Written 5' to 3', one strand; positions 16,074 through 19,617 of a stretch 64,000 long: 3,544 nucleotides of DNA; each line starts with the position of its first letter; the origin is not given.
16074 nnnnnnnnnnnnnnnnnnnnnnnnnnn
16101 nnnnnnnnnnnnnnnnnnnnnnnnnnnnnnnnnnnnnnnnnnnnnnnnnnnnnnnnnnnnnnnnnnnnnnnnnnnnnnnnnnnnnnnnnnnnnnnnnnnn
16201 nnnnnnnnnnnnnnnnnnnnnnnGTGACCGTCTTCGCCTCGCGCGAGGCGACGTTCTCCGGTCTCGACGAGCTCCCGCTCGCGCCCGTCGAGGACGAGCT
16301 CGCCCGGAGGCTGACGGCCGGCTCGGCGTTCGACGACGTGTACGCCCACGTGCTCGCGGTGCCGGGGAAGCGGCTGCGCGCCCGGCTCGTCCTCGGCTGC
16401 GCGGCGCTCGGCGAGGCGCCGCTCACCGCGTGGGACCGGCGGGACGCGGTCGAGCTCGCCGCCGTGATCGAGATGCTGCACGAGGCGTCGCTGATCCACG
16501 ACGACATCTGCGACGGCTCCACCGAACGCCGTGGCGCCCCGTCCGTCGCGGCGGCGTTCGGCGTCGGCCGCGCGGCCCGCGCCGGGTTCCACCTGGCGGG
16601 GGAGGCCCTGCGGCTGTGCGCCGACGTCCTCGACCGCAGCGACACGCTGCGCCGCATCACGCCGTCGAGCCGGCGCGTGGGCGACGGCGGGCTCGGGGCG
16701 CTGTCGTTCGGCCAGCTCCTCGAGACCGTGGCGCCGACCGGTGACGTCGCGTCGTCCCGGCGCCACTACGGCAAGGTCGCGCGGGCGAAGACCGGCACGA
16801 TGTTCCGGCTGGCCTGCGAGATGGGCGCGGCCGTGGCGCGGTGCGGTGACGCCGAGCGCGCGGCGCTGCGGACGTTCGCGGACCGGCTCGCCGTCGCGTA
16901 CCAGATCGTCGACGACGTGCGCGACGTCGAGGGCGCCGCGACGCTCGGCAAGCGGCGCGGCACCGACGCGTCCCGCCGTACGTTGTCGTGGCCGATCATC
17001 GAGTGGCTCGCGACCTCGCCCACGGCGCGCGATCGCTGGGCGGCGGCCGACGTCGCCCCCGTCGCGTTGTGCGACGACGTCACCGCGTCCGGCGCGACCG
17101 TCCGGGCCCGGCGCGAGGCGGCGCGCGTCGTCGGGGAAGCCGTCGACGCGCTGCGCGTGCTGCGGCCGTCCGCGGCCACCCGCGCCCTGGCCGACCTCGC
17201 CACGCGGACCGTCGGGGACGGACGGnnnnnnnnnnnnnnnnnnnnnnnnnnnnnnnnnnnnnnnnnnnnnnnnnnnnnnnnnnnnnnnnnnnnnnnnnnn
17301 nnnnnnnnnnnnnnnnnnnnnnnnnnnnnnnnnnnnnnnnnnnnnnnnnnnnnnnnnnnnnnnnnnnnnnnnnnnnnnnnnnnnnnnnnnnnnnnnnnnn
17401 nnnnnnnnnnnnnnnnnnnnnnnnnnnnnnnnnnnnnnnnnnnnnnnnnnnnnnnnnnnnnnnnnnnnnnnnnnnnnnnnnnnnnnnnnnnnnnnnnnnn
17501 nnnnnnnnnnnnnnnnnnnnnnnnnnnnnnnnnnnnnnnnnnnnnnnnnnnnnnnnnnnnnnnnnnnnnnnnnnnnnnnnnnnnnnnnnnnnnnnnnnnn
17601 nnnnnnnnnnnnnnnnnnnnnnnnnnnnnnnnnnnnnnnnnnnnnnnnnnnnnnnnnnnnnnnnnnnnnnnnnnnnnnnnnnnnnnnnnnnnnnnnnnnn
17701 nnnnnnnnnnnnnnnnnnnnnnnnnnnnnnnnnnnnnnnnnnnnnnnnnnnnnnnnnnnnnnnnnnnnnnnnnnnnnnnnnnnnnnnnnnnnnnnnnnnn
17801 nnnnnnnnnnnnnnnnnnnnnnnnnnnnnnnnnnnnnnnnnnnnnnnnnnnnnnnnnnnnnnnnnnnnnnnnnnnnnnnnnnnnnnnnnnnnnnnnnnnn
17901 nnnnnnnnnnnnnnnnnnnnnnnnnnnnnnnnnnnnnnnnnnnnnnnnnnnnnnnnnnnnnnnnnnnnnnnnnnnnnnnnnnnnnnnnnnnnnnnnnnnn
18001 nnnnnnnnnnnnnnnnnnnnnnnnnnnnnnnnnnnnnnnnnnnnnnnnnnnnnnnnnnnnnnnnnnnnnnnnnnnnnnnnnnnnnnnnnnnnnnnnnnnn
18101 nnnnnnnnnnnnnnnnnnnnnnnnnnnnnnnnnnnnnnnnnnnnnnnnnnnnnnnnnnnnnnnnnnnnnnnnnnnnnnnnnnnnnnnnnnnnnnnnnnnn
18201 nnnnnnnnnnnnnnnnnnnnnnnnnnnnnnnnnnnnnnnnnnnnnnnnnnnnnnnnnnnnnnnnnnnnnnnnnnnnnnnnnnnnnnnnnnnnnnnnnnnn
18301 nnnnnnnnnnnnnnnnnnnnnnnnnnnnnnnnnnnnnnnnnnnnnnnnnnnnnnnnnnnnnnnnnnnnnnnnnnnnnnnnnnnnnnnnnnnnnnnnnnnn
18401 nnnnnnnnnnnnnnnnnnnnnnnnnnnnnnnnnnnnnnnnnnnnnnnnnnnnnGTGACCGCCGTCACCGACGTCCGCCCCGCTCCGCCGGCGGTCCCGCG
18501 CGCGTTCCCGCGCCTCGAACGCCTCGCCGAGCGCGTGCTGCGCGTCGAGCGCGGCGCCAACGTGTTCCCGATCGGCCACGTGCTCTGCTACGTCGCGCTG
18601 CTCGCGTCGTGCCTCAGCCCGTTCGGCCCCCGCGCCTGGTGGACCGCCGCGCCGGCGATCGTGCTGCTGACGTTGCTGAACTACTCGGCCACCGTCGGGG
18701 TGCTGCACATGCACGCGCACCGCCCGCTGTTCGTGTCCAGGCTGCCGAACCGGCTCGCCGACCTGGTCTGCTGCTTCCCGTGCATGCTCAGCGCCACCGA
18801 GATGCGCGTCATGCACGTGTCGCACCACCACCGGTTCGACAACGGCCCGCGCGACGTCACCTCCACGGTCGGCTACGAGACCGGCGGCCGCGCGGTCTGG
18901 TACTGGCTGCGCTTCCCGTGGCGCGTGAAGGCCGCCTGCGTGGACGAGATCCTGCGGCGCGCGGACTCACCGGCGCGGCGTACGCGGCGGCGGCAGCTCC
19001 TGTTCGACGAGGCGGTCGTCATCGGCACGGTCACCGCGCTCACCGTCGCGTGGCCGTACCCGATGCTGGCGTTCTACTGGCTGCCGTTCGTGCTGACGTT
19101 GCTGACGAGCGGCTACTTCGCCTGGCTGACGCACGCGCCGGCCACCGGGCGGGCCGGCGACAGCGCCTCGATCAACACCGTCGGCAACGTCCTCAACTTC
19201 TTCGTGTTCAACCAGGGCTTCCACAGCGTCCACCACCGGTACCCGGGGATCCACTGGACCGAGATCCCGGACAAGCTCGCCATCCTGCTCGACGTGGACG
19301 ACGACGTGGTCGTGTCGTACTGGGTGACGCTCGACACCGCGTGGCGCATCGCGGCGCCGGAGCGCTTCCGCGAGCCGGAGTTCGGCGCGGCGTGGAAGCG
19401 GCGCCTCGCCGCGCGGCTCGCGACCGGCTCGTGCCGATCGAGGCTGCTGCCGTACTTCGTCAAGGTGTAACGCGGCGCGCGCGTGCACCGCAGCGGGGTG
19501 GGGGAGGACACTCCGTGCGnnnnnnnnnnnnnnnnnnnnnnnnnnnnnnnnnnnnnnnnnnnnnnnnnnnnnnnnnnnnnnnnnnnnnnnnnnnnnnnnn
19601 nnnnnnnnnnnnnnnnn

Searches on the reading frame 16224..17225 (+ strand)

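Call 62: search_protein_families(library=pfam, max_evalue=0.01, proteins=[window:16224-17225:+])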
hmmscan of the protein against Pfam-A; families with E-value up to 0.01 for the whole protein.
window:16224-17225:+ (334 aa): 1 family
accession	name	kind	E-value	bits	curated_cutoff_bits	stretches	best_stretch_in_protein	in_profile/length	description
PF00348.22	polyprenyl_synt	-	4.3e-44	151.1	27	1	36-270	4-228/251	Polyprenyl synthetase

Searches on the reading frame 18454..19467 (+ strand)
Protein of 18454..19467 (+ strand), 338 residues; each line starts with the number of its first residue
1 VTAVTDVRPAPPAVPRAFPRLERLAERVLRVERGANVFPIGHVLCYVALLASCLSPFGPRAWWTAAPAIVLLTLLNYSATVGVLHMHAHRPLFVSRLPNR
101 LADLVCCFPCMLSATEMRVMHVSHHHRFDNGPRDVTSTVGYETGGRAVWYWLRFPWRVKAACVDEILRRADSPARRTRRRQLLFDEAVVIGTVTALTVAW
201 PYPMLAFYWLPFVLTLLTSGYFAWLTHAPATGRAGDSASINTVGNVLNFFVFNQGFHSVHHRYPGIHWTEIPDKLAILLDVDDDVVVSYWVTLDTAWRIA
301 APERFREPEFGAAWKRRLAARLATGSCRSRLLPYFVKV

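Call 62: search_protein_families(library=pfam, max_evalue=0.01, proteins=[window:18454-19467:+])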
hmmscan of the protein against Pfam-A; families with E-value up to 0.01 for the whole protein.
window:18454-19467:+ (338 aa): 1 family
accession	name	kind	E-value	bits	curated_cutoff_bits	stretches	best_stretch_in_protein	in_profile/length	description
PF00487.30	FA_desaturase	-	3.2e-33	116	29.7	1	62-291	3-251/253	Fatty acid desaturase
